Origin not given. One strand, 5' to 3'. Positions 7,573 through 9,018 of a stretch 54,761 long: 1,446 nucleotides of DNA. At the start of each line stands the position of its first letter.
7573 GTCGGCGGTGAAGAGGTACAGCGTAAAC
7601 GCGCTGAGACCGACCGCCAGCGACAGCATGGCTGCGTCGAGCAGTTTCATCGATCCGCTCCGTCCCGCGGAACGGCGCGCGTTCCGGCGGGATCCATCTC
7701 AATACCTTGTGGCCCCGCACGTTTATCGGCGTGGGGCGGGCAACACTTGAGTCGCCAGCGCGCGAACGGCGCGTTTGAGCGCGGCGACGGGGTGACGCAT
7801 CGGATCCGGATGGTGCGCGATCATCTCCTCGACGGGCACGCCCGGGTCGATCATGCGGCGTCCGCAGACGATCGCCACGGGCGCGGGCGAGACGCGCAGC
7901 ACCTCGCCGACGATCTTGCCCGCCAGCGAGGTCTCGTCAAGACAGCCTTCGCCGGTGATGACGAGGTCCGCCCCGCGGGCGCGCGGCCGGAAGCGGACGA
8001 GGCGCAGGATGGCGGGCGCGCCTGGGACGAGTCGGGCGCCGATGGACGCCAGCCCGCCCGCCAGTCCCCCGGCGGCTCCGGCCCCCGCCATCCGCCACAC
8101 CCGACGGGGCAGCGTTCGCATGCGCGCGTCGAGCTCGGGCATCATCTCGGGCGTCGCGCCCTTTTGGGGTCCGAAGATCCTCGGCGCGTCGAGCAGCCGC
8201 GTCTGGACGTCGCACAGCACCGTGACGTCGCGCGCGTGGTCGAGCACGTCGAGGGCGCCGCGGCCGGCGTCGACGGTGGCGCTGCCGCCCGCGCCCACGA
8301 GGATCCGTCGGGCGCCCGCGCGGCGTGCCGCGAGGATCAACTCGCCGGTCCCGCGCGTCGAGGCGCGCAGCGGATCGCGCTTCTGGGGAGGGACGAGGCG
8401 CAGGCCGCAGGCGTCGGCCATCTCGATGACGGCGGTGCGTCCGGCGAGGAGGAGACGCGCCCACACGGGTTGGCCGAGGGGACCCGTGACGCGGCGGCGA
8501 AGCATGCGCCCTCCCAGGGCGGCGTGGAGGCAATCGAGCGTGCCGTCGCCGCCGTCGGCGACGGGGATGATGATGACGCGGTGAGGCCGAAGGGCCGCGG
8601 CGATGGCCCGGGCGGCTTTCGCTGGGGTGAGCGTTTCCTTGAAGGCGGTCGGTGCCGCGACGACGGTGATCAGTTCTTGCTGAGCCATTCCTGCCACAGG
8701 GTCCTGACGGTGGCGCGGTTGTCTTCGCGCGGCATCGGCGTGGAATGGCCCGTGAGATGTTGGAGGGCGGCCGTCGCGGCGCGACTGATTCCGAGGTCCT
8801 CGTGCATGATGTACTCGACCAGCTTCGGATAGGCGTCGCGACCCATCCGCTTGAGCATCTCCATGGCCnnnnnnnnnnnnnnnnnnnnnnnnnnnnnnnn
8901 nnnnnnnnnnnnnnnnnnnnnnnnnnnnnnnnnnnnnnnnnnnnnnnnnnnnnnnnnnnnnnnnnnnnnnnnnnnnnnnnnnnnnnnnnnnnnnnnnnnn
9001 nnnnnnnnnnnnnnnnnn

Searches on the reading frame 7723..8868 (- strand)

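Call 89: search_protein_families(library=pfam, proteins=[window:7723-8868:-], max_evalue=0.001)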
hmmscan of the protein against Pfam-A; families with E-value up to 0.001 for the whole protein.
window:7723-8868:- (381 aa): 1 family
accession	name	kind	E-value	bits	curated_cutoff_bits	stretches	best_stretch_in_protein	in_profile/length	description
PF02595.20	Gly_kinase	-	4.3e-82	276.5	23.3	2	69-209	1-147/372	Glycerate kinase family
